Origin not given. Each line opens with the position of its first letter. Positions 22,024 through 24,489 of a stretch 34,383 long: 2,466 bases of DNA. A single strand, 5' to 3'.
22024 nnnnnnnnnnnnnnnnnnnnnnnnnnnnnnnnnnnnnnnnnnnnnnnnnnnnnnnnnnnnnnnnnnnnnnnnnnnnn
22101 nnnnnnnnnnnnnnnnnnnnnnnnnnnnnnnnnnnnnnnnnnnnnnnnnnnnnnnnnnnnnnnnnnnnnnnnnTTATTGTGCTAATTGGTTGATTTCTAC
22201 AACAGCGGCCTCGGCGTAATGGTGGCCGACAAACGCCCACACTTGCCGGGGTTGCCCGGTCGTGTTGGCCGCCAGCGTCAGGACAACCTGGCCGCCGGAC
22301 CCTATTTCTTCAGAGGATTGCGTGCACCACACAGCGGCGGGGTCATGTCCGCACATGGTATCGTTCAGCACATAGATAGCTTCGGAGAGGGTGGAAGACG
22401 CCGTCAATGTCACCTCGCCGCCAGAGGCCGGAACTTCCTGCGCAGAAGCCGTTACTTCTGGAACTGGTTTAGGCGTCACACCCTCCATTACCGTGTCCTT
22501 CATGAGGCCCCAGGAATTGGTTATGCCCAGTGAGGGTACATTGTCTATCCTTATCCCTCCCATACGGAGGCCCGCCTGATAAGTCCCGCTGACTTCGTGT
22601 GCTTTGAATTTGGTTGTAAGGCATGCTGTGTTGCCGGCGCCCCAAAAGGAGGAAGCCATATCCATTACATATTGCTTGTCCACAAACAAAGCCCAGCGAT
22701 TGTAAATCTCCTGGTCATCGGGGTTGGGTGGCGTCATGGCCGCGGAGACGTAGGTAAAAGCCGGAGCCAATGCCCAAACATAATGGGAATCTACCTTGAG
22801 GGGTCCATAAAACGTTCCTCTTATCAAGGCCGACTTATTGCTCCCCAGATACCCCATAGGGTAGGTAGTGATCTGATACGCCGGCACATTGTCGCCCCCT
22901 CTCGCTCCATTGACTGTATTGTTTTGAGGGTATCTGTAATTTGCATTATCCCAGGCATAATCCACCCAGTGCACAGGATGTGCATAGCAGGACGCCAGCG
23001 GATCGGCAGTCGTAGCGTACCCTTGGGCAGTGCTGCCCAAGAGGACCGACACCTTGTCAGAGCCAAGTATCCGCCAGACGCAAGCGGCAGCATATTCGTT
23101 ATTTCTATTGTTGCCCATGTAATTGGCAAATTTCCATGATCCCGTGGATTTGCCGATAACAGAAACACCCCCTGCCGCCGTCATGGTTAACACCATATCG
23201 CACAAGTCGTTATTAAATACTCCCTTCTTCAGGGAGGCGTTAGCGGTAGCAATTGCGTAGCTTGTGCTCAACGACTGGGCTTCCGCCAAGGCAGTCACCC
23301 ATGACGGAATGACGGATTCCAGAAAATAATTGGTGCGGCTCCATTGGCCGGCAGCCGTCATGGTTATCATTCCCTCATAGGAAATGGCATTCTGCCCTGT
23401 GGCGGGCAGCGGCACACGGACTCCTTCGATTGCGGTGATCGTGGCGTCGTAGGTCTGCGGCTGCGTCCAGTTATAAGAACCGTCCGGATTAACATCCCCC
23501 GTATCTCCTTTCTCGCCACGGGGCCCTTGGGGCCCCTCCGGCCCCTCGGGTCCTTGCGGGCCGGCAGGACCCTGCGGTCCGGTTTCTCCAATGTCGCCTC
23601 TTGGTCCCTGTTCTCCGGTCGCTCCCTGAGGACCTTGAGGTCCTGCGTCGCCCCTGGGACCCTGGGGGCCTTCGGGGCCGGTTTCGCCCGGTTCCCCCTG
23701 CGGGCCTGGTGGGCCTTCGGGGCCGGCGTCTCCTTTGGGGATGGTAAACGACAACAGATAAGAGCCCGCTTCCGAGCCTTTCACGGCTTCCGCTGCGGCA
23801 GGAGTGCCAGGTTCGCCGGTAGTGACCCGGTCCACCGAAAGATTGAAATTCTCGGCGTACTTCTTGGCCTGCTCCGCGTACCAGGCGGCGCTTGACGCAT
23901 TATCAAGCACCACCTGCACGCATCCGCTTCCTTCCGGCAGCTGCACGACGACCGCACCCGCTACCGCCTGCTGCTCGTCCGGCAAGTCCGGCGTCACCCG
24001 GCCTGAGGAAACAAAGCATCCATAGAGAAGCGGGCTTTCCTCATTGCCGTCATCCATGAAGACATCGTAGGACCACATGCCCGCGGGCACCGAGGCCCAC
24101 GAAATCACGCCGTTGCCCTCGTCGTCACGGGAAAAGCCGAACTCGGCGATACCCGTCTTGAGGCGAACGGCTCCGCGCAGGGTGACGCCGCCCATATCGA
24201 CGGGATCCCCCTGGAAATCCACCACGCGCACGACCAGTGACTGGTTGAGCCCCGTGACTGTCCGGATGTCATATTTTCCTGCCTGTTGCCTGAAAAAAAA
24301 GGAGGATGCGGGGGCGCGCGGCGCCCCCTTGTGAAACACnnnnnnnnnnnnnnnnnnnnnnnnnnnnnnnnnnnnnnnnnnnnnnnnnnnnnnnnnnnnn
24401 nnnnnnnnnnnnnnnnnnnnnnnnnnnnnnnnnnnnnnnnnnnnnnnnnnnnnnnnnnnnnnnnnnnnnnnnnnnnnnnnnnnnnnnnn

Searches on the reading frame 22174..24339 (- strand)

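Call 96: search_protein_families(library=phrogs, proteins=[window:22174-24339:-], max_evalue=0.00001)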
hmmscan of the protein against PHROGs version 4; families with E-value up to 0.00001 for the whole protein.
window:22174-24339:- (721 aa): 27 families (the best 25 are shown)
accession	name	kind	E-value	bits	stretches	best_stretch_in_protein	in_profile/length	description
phrog_5073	-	tail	3.1e-30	106.7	1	196-343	257-388/519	tail fiber protein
phrog_6320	-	tail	1.5e-28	101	1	202-287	103-194/745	tail fiber protein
phrog_819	-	tail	1.6e-28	100.4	1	201-289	506-600/1024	tail protein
phrog_8745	-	tail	2.6e-24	85.7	1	202-411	1409-1618/1803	tail fiber protein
phrog_366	-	tail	4.2e-20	73.6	1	202-314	305-388/474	tail fiber protein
phrog_38806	-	unknown function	3.7e-16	60.3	1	197-324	64-190/285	-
phrog_17587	-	tail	9.5e-16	58.4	1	221-298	351-431/641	tail fiber protein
phrog_1806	-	tail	2.2e-12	47.9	2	203-287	133-224/276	collagen like minor tail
phrog_32123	-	unknown function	2.4e-12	46.9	1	200-319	221-341/532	-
phrog_1658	-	unknown function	2.9e-12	47.8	1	211-296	45-130/239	-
phrog_10972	-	tail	4.4e-12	47.1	1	226-261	156-191/343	tail fiber protein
phrog_18350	-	tail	2.8e-09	38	0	221-288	123-194/253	tail fiber protein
phrog_33894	-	unknown function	4.2e-09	36.5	1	165-272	388-492/727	-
phrog_4013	-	unknown function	6e-08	32.8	0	245-366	112-204/659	-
phrog_25888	-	unknown function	7.8e-08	32.9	0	159-248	187-269/325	-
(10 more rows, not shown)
